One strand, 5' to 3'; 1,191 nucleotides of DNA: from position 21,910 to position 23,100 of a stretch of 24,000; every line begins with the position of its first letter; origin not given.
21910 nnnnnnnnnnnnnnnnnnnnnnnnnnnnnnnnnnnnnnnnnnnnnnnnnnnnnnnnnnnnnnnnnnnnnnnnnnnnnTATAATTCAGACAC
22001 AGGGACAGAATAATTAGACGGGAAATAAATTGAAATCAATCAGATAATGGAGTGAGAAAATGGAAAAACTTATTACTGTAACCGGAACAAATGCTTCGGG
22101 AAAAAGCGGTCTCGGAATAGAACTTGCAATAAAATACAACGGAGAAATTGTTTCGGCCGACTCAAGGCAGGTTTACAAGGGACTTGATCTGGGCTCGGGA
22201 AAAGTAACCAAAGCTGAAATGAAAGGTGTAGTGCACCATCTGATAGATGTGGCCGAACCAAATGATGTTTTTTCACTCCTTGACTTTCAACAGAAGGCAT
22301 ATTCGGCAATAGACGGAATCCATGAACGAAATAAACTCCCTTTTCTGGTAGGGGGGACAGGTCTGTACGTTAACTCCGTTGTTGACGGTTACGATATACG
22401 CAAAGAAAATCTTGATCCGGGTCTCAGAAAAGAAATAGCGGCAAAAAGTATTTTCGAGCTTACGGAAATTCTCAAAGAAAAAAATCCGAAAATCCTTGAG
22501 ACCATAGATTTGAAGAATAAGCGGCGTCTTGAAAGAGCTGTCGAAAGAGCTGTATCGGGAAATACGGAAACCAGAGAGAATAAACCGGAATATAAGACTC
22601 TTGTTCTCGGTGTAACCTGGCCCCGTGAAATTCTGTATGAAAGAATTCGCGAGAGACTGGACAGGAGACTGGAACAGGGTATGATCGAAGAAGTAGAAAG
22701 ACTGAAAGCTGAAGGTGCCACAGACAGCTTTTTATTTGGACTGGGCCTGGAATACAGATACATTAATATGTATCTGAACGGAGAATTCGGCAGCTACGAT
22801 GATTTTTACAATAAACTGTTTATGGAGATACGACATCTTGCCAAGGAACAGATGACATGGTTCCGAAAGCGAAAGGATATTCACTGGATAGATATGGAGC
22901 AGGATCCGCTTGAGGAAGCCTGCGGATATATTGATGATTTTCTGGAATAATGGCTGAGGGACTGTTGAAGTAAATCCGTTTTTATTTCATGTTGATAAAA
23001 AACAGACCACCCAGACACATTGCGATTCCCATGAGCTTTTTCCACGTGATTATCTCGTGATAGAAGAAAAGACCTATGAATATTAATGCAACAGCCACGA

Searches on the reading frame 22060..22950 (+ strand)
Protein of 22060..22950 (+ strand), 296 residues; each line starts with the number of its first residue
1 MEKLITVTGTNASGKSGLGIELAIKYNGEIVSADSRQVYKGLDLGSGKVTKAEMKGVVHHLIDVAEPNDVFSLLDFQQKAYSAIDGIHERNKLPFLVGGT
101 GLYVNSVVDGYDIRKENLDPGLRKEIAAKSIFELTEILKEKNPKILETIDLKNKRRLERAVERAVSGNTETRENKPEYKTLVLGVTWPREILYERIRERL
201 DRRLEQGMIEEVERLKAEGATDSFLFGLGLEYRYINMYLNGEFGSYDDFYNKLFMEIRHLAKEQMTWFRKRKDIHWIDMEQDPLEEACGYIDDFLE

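Call 5: search_protein_families(library=ncbifam, proteins=[window:22060-22950:+], max_evalue=0.001)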
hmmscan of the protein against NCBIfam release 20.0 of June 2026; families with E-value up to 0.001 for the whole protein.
window:22060-22950:+ (296 aa): 1 family
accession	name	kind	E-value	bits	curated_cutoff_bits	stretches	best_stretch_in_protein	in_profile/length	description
TIGR00174.1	miaA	equivalog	8.3e-62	209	148.65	1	5-282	2-288/288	tRNA (adenosine(37)-N6)-dimethylallyltransferase MiaA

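Call 18: find_encoding_contigs(protein=window:22060-22950:+, flank=10000, max_places=4)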
Protein window:22060-22950:+ (296 aa): 4 contigs read that carry it; 1 place shown.
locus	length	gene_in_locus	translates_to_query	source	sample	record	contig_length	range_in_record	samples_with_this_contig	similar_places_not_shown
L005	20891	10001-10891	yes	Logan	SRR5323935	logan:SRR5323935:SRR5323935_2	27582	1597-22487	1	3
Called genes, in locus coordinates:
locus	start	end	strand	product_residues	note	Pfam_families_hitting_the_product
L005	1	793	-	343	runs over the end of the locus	PF00586:AIRS, PF02769:AIRS_C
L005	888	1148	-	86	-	PF11823:Se_S_carrier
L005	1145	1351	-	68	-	PF01206:TusA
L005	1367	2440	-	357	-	PF04143:Sulf_transp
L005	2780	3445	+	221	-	PF19842:YqeC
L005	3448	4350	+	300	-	PF00126:HTH_1, PF03466:LysR_substrate, PF13531:SBP_bac_11 (weak)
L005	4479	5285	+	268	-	-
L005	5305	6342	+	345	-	PF02625:XdhC_CoxI, PF13478:XdhC_C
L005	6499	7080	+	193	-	PF20095:DUF6485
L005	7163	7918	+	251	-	PF04127:DFP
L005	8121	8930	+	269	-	PF00497:SBP_bac_3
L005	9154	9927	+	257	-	PF00106:adh_short, PF01370:Epimerase, PF08659:KR, PF13561:adh_short_C2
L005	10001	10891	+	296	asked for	PF01715:IPPT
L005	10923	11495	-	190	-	PF00892:EamA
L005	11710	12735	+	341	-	PF01063:Aminotran_4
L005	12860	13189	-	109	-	PF13560:HTH_31, PF12844:HTH_19, PF13443:HTH_26 (faint), PF01381:HTH_3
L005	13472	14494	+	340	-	PF13280:WYL (weak), PF25583:WCX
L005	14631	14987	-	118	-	PF00126:HTH_1 (weak)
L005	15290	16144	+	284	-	PF00941:FAD_binding_5, PF03450:CO_deh_flav_C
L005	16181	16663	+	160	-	PF00111:Fer2 (weak), PF01799:Fer2_2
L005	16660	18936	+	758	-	PF01315:Ald_Xan_dh_C, PF02738:MoCoBD_1, PF20256:MoCoBD_2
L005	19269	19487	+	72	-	PF13534:Fer4_17 (faint), PF14697:Fer4_21 (faint), PF12797:Fer4_2 (faint), PF12837:Fer4_6 (faint), PF13237:Fer4_10 (weak), PF12838:Fer4_7, PF13187:Fer4_9, PF00037:Fer4 (weak), +3 more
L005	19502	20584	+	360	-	PF01855:POR_N, PF02780:Transketolase_C, PF17147:PFOR_II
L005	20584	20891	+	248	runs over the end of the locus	PF02775:TPP_enzyme_C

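Call 22: search_protein_families(library=ncbifam, proteins=[L005:15290-16144:+, L005:16181-16663:+, L005:16660-18936:+, L005:19269-19487:+, L005:19502-20584:+, L005:14631-14987:-, L005:13472-14494:+, L005:11710-12735:+, L005:12860-13189:-], max_evalue=0.00001)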
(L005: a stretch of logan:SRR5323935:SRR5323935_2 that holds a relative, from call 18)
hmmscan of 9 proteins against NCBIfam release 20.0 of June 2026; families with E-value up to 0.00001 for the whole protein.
L005:15290-16144:+ (284 aa): 8 families
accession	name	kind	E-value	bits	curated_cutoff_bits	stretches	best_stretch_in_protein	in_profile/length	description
NF043083.1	XdhB_XDHase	equivalog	1.2e-58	198.5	310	1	2-279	6-282/289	xanthine dehydrogenase subunit XdhB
NF007427.0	PRK09971.1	equivalog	1.5e-54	185.2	287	1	3-279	7-282/292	xanthine dehydrogenase FAD-binding subunit XdhB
NF041019.1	glyceraldDH_beta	equivalog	1.1e-45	156.1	350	1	2-279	7-279/280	glyceraldehyde dehydrogenase subunit beta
TIGR02963.1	xanthine_xdhA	equivalog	6.9e-39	133.7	467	1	8-275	199-463/468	xanthine dehydrogenase small subunit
TIGR03195.1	4hydrxCoA_B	equivalog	6e-26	91.3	404.55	2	7-112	11-115/321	4-hydroxybenzoyl-CoA reductase subunit beta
TIGR03199.1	pucC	equivalog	9.3e-20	71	306.05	1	15-247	9-237/264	xanthine dehydrogenase subunit C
TIGR02969.1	mam_aldehyde_ox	subfamily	2.3e-10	38.6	1912.3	1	83-252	327-498/1330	aldehyde oxidase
TIGR03312.1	Se_sel_red_FAD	hypoth_equivalog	3.9e-06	26.2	241.5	1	3-268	4-238/257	molybdopterin-dependent oxidoreductase FAD-binding subunit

L005:16181-16663:+ (160 aa): 11 families
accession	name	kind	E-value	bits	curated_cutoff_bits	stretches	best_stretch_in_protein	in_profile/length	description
NF041020.1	glyceraldDH_gamma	equivalog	2.9e-59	199.3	290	1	3-154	12-163/164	glyceraldehyde dehydrogenase subunit gamma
NF045668.1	pterin_aldehy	equivalog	6.2e-58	196.6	1100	1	4-157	3-159/905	molybdopterin-dependent aldehyde oxidoreductase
NF043084.2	XdhC_XDHase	equivalog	2.5e-53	179.6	217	1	3-149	2-149/151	xanthine dehydrogenase subunit XdhC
TIGR03193.1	4hydroxCoAred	equivalog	1e-51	174.7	257.8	1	4-150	2-148/148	4-hydroxybenzoyl-CoA reductase subunit gamma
TIGR03311.1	Se_dep_XDH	equivalog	6.8e-51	173.3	830.45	1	6-157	3-151/848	selenium-dependent xanthine dehydrogenase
TIGR03198.1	pucE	equivalog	1.2e-49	167.6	254.3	1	3-149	3-148/151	xanthine dehydrogenase subunit E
NF007387.0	PRK09908.1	equivalog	4.2e-44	149.8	212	1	4-149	9-155/159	xanthine dehydrogenase iron sulfur-binding subunit XdhC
TIGR02963.1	xanthine_xdhA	equivalog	1.2e-42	146.1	467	1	13-152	11-160/468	xanthine dehydrogenase small subunit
NF008514.0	PRK11433.1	equivalog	3.7e-42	144.3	322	1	2-152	51-216/218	aldehyde dehydrogenase iron-sulfur subunit PaoA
TIGR02969.1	mam_aldehyde_ox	subfamily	6.8e-38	129.8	1912.3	1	5-147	4-158/1330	aldehyde oxidase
TIGR03313.1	Se_sel_red_Mo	hypoth_equivalog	7.5e-13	47.1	1101.9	1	7-158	2-153/951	molybdopterin-dependent oxidoreductase Mo/Fe-S-binding subunit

L005:16660-18936:+ (758 aa): 13 families
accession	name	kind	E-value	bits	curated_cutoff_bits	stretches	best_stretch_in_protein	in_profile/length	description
NF043082.1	XdhA_XDHase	equivalog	1.9e-174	581.8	780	1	4-757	1-758/758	xanthine dehydrogenase subunit XdhA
NF007426.0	PRK09970.1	equivalog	1.7e-168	562.1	916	1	2-757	4-761/761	xanthine dehydrogenase molybdenum-binding subunit XdhA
TIGR03194.1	4hydrxCoA_A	equivalog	9.1e-159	530.2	994.55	1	8-749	1-744/746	4-hydroxybenzoyl-CoA reductase subunit alpha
NF041018.1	glyceraldDH_alpha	equivalog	8.4e-124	414.6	790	1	2-747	1-740/741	glyceraldehyde dehydrogenase subunit alpha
TIGR03196.1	pucD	equivalog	1.5e-123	413.8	783.65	1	4-745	3-752/763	xanthine dehydrogenase subunit D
NF040766.1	CODH_aero_grp5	exception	2.4e-106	356.8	950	2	3-580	4-581/785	aerobic carbon-monoxide dehydrogenase large subunit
TIGR03313.1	Se_sel_red_Mo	hypoth_equivalog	1.2e-95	321.1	1101.9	2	154-752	345-950/951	molybdopterin-dependent oxidoreductase Mo/Fe-S-binding subunit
TIGR03311.1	Se_dep_XDH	equivalog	1.8e-92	310.9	830.45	1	4-728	162-827/848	selenium-dependent xanthine dehydrogenase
NF045668.1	pterin_aldehy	equivalog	3.6e-90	303.3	1100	1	4-751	175-904/905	molybdopterin-dependent aldehyde oxidoreductase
TIGR02416.1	CO_dehy_Mo_lg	equivalog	2.5e-83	280.6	991.15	1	18-737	7-757/770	aerobic carbon-monoxide dehydrogenase large subunit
NF041671.1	peri_hyde_PaoC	equivalog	6.2e-82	276.1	1180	1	2-750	16-730/735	aldehyde oxidoreductase molybdenum-binding subunit PaoC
TIGR02965.1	xanthine_xdhB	equivalog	3.6e-74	250.3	849.5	1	8-733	5-729/758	xanthine dehydrogenase molybdopterin binding subunit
TIGR02969.1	mam_aldehyde_ox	subfamily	3e-52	177.4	1912.3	1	4-732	576-1278/1330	aldehyde oxidase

L005:19269-19487:+ (72 aa): 16 families
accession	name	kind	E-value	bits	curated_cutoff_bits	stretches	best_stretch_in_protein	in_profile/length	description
NF007205.0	PRK09626.1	equivalog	2.3e-14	53.3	93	1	9-70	15-75/105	2-oxoglutarate-acceptor oxidoreductase subunit OorD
NF042909.1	FMH_DH_FwdF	exception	1.9e-10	40.3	375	1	3-71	249-316/336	tungsten-dependent formylmethanofuran dehydrogenase subunit FwdF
NF040864.1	HgcB_ferredoxin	equivalog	6.3e-10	38.8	99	1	6-69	9-64/93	mercury methylation ferredoxin HgcB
TIGR01971.1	NuoI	subfamily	2.8e-09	36.6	113.05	1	7-68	34-100/121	NADH-quinone oxidoreductase, chain I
NF042987.1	OGOR_delta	exception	3.7e-09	36.6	125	1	8-68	28-87/89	2-oxoglutarate ferredoxin oxidoreductase subunit delta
NF040684.1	PorD_Arch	equivalog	1.3e-08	34.8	120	0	45-68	28-51/85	pyruvate synthase subunit PorD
NF043039.1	HgcAB_like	equivalog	1.3e-08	34.8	285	1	5-66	294-349/350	HgcAB-like fusion protein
TIGR02179.1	PorD_KorD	subfamily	6.1e-08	32.7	60.05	0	45-70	21-46/78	2-oxoacid:acceptor oxidoreductase, delta subunit, pyruvate/2-ketoisovalerate family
NF004541.0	PRK05888.2-2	equivalog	1.5e-07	31.4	217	1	3-63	53-108/168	NADH-quinone oxidoreductase subunit NuoI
NF006221.0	PRK08348.1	subfamily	3.7e-07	29.9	124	1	3-70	36-96/136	NADH-plastoquinone oxidoreductase subunit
NF045874.1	Vhu_polyferre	exception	8.2e-07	28.1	600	1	11-70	226-286/381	F420-non-reducing hydrogenase associated-polyferredoxin VhuB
NF005506.0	PRK07118.1-5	equivalog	2e-06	27.4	388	0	3-32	162-191/279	Fe-S cluster domain-containing protein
NF004546.0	PRK05888.3-3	equivalog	2.1e-06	27.3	260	0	38-66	53-81/196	NADH-quinone oxidoreductase subunit NuoI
NF058577.1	FdxA_fam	equivalog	5.4e-06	26.5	65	0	44-63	31-50/52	4Fe-4S ferredoxin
NF007204.0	PRK09625.1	equivalog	5.9e-06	26.3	125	0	45-67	55-77/133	pyruvate flavodoxin oxidoreductase subunit delta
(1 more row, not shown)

L005:19502-20584:+ (360 aa): 13 families
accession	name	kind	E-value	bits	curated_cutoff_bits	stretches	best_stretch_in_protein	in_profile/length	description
NF005507.0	PRK07119.1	subfamily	9.4e-138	458.8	399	1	1-356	2-349/352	3-methyl-2-oxobutanoate dehydrogenase subunit VorB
NF006412.0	PRK08659.1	equivalog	3.1e-93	313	411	2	2-194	4-197/378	2-oxoacid:acceptor oxidoreductase subunit alpha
NF007206.0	PRK09627.1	equivalog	4.7e-73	246.3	579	2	5-188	5-188/375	2-oxoglutarate synthase subunit alpha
TIGR03710.1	OAFO_sf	subfamily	4.2e-72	243.5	482.75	1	3-351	193-560/561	2-oxoacid:acceptor oxidoreductase subunit alpha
NF041170.1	Oxoac_fdxalpha_Archa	equivalog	6.1e-46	157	800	2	5-188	237-431/636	2-oxoacid:ferredoxin oxidoreductase subunit alpha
NF040682.1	PorA_Arch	equivalog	6.6e-33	114.2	550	1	2-316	2-325/387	pyruvate synthase subunit PorA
NF006233.0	PRK08367.1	equivalog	9.5e-28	97.1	625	1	3-313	4-321/394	pyruvate ferredoxin oxidoreductase subunit alpha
NF007201.0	PRK09622.1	equivalog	7.7e-25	87.6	590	2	4-173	11-178/405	2-oxoacid:ferredoxin oxidoreductase subunit alpha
NF006232.0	PRK08366.1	equivalog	2.1e-22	79.3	646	1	2-170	6-170/394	2-ketoisovalerate ferredoxin oxidoreductase subunit alpha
NF045764.1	PhenlGlyoxDHPadG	equivalog_domain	5.8e-21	74.4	700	1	6-185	5-183/398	NADH-dependent phenylglyoxylate dehydrogenase subunit alpha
TIGR03336.1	IOR_alpha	equivalog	3.8e-19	68.4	650.9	1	3-345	2-320/595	indolepyruvate ferredoxin oxidoreductase subunit alpha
NF045791.1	OxalOxredalpha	equivalog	9.4e-15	54.5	500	1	3-313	4-321/395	oxalate oxidoreductase subunit alpha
TIGR02176.1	pyruv_ox_red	equivalog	1.9e-08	32.6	911.35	1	5-308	3-320/1167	pyruvate:ferredoxin (flavodoxin) oxidoreductase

L005:14631-14987:- (118 aa): 1 family
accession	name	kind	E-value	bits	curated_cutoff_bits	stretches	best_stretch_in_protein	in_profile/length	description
TIGR00637.1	ModE_repress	subfamily_domain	8.6e-17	61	98.5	1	19-105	3-89/100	ModE molybdate transport repressor domain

L005:13472-14494:+ (340 aa): 1 family
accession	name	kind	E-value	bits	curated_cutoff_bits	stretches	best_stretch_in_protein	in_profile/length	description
TIGR03985.1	TIGR03985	hypoth_equivalog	3.8e-06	26.7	60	0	288-338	199-249/249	TIGR03985 family CRISPR-associated protein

L005:11710-12735:+ (341 aa): 10 families
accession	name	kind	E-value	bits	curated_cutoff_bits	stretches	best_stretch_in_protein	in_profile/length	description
NF009897.0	PRK13357.1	equivalog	2.8e-136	454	307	1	2-340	14-357/358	branched-chain amino acid aminotransferase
TIGR01123.1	ilvE_II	equivalog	3.5e-115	384.3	250.05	1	31-340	1-313/313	branched-chain-amino-acid transaminase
NF005146.0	PRK06606.1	equivalog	2.8e-41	141.5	279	1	28-340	7-306/307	branched-chain amino acid transaminase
TIGR01122.1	ilvE_I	equivalog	1.3e-37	129.6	245.55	1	31-338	1-296/298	branched-chain-amino-acid transaminase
NF005726.0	PRK07544.1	equivalog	1.9e-28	99.5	396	1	28-298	10-269/295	branched-chain amino acid aminotransferase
NF006185.0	PRK08320.1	subfamily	3.5e-17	62.5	363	1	33-323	8-280/292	branched-chain amino acid aminotransferase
NF009126.0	PRK12479.1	equivalog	1e-13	51.2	518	1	33-322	9-280/299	branched-chain-amino-acid transaminase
NF005209.0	PRK06680.1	subfamily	3.3e-13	49.2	320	1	199-318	163-273/286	D-amino-acid transaminase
NF009896.0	PRK13356.1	equivalog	1.3e-10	40.8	262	1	21-298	6-264/287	branched-chain amino acid aminotransferase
TIGR01121.1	D_amino_aminoT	equivalog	1.1e-08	34.6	277.45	1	204-322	159-271/276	D-amino-acid transaminase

L005:12860-13189:- (109 aa): 6 families
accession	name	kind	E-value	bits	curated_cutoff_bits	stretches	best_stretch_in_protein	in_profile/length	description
TIGR03070.1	couple_hipB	subfamily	2.4e-12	46.6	71.65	1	10-64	2-56/58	type II toxin-antitoxin system Y4mF family antitoxin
NF006015.0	PRK08154.1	subfamily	5e-10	39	204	1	4-104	24-125/314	anaerobic benzoate catabolism transcriptional regulator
NF041951.1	phage_RstR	subfamily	6.5e-10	39.3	80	1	11-105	3-100/108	RstR family transcriptional repressor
NF047948.1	male_kill_WMK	equivalog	2.4e-08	33.8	300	1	4-70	156-222/300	WO male-killing family protein Wmk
NF007257.0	PRK09706.1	subfamily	5.9e-07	29.4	101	1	10-94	5-90/135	transcriptional repressor DicA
TIGR00270.2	TIGR00270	equivalog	1.8e-06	27.9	110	1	5-46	70-111/159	multiprotein bridging factor aMBF1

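Call 23: search_solved_structures(query=L005:16660-18936:+, max_evalue=1e-20)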
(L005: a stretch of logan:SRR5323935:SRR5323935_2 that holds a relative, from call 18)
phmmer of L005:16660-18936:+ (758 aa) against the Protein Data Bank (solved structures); distinct sequences matched with E-value up to 1e-20: 42.
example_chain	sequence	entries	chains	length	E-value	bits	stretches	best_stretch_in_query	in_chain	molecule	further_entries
1rm6_A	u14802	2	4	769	2.7e-105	356.4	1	4-580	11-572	4-hydroxybenzoyl-CoA reductase alpha subunit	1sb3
1t3q_B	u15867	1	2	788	3.2e-75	257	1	4-750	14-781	quinoline 2-oxidoreductase large subunit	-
1zxi_B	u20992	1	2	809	8.1e-72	245.8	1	17-733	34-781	Carbon monoxide dehydrogenase large chain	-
1n5w_B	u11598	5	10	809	8.5e-72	245.7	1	17-733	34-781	Carbon monoxide dehydrogenase large chain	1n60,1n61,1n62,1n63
1ffu_B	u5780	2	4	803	4.1e-69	236.8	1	16-733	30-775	CUTL, MOLYBDOPROTEIN OF CARBON MONOXIDE DEHYDROGENASE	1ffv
8uem_A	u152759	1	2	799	1.2e-68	235.3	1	18-750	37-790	Carbon monoxide dehydrogenase (Large chain), CoxL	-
7dqx_A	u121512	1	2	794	6.7e-67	229.5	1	3-748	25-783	6-hydroxypseudooxynicotine dehydrogenase complex subunit gamma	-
4zoh_A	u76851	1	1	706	1e-62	215.7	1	84-742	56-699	Putative oxidoreductase molybdopterin-binding subunit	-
1sij_A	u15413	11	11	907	3.9e-56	193.9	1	5-550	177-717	Aldehyde oxidoreductase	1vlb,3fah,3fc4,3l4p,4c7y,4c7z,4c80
1dgj_A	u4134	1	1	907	6.8e-56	193.1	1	5-750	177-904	ALDEHYDE OXIDOREDUCTASE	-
3hrd_A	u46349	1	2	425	1.2e-55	192.3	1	4-428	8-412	Nicotinate dehydrogenase large molybdopterin subunit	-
5g5h_C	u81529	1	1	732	2.2e-55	191.4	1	169-750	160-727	Aldehyde oxidoreductase molybdenum-binding subunit PaoC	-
5g5g_C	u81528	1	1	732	7.4e-55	189.7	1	169-750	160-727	PUTATIVE XANTHINE DEHYDROGENASE YAGS FAD-BINDING SUBUNIT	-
5y6q_C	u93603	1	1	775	1.5e-53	185.3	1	5-571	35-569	Aldehyde oxidase large subunit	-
3sr6_C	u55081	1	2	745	2.1e-49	171.6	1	4-732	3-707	Xanthine dehydrogenase/oxidase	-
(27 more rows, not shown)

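Call 35: find_homologous_proteins(query=L005:16660-18936:+, max_evalue=1e-50)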
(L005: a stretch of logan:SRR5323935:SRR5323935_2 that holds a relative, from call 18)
Query L005:16660-18936:+ (758 aa): 6858 proteins with E <= 1e-50 among 8000 candidates; the best 120 are listed.
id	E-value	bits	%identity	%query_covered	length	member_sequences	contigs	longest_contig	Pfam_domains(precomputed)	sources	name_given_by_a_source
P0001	0.0e+0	1734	100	100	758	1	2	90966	PF02738.24,PF20256.4,PF01315.28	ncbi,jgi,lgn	-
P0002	0.0e+0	1498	84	100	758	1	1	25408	PF02738.24,PF20256.4,PF01315.28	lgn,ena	-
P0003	0.0e+0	1473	83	100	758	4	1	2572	PF02738.24,PF20256.4,PF01315.28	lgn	-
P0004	0.0e+0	1440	81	100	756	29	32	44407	PF02738.24,PF20256.4,PF01315.28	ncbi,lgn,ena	-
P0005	0.0e+0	1364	77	100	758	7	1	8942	PF02738.24,PF20256.4,PF01315.28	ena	-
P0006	0.0e+0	1327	76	100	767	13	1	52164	PF02738.24,PF20256.4,PF01315.28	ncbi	-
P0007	0.0e+0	1315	76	100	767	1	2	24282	PF02738.24,PF20256.4,PF01315.28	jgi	-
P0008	0.0e+0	1308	75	100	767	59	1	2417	PF02738.24,PF20256.4,PF01315.28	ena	-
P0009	0.0e+0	1305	75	100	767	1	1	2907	PF02738.24,PF20256.4,PF01315.28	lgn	-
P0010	0.0e+0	1303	75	100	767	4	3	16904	PF02738.24,PF20256.4,PF01315.28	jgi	-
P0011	0.0e+0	1291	73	99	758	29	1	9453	PF02738.24,PF20256.4,PF01315.28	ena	-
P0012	0.0e+0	1290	74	100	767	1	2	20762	PF02738.24,PF20256.4,PF01315.28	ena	-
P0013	0.0e+0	1290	74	100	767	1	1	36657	PF02738.24,PF20256.4,PF01315.28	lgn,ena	-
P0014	0.0e+0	1290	73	99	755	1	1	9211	PF02738.24,PF20256.4,PF01315.28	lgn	-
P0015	0.0e+0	1289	74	100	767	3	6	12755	PF02738.24,PF20256.4,PF01315.28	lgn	-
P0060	0.0e+0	1275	73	100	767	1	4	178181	PF02738.24,PF20256.4,PF01315.28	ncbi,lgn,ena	-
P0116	0.0e+0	1102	64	99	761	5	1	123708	PF02738.24,PF20256.4,PF01315.28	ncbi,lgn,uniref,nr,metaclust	ncbi:xanthine dehydrogenase family protein molybdopterin-binding subunit [Eubacterium barkeri]|unire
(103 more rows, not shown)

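Call 36: find_encoding_contigs(protein=P0001, flank=10000, max_places=4)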
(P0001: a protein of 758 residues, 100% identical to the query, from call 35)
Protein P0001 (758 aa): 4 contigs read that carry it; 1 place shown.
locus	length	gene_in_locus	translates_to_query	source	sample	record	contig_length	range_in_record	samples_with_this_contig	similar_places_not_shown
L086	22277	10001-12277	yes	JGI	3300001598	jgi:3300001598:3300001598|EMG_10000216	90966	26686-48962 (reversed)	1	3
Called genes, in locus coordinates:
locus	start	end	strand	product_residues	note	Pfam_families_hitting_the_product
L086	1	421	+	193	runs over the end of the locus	PF20095:DUF6485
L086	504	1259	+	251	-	PF04127:DFP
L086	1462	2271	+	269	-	PF00497:SBP_bac_3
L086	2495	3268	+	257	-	PF00106:adh_short, PF01370:Epimerase, PF08659:KR, PF13561:adh_short_C2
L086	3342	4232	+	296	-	PF01715:IPPT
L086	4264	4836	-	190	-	PF00892:EamA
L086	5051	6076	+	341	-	PF01063:Aminotran_4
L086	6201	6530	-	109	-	PF13560:HTH_31, PF12844:HTH_19, PF13443:HTH_26 (faint), PF01381:HTH_3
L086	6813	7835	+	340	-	PF13280:WYL (weak), PF25583:WCX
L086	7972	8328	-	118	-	PF00126:HTH_1 (weak)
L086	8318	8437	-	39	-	-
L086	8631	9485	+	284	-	PF00941:FAD_binding_5, PF03450:CO_deh_flav_C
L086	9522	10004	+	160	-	PF00111:Fer2 (weak), PF01799:Fer2_2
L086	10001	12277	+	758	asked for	PF01315:Ald_Xan_dh_C, PF02738:MoCoBD_1, PF20256:MoCoBD_2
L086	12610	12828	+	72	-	PF13534:Fer4_17 (faint), PF14697:Fer4_21 (faint), PF12797:Fer4_2 (faint), PF12837:Fer4_6 (faint), PF13237:Fer4_10 (weak), PF12838:Fer4_7, PF13187:Fer4_9, PF00037:Fer4 (weak), +3 more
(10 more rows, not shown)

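Call 68: find_encoding_contigs(protein=P0004, flank=10000, max_places=2)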
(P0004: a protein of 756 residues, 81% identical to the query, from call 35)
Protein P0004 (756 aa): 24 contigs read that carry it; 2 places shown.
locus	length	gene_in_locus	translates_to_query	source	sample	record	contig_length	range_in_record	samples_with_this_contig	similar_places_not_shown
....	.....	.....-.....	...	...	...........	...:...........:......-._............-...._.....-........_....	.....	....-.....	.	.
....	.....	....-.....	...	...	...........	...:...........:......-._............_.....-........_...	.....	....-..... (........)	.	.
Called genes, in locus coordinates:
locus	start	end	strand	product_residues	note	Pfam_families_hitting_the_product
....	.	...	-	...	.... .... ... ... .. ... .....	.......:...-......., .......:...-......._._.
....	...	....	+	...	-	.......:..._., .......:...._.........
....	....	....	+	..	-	-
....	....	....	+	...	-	-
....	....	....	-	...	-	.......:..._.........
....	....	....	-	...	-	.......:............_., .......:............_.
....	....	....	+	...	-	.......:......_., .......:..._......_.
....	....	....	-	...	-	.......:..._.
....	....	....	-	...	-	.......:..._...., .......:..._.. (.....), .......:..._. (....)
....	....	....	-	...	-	-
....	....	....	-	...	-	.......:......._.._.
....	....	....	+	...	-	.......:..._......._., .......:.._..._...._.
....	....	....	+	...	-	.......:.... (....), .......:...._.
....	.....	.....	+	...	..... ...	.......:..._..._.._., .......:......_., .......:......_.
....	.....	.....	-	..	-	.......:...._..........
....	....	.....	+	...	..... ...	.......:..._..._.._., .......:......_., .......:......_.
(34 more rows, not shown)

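Call 69: find_encoding_contigs(protein=P0060, flank=10000, max_places=2)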
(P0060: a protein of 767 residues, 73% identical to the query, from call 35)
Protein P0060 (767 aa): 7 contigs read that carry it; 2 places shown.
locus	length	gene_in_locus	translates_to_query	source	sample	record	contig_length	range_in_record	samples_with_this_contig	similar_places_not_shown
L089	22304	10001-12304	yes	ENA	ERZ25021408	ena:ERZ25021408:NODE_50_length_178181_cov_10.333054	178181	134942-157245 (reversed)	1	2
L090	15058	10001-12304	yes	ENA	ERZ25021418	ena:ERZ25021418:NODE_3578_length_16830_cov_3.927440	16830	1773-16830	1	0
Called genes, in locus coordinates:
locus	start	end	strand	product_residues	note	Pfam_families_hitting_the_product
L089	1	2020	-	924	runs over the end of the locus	PF20464:MmeI_N, PF20465:MmeI_hel, PF02384:N6_Mtase (faint), PF20473:MmeI_Mtase, PF07669:Eco57I, PF20466:MmeI_TRD, PF20467:MmeI_C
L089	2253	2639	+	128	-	PF19906:CGDB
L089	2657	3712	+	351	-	PF01261:AP_endonuc_2 (faint)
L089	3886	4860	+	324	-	PF03266:NTPase_1, PF12804:NTP_transf_3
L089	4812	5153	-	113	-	PF00126:HTH_1 (weak)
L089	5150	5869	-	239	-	PF00005:ABC_tran, PF02463:SMC_N (weak), PF13304:AAA_21 (weak)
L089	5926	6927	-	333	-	PF01032:FecCD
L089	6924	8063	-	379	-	PF01497:Peripla_BP_2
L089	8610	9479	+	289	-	PF00941:FAD_binding_5, PF03450:CO_deh_flav_C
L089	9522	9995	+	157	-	PF00111:Fer2 (weak), PF01799:Fer2_2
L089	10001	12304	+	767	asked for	PF01315:Ald_Xan_dh_C, PF02738:MoCoBD_1, PF20256:MoCoBD_2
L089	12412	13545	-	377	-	PF01408:GFO_IDH_MocA, PF22725:GFO_IDH_MocA_C3, PF02894:GFO_IDH_MocA_C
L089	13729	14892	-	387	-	PF07670:Gate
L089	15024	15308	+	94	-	PF07873:YabP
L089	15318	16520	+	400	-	PF06898:YqfD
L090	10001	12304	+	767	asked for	PF01315:Ald_Xan_dh_C, PF02738:MoCoBD_1, PF20256:MoCoBD_2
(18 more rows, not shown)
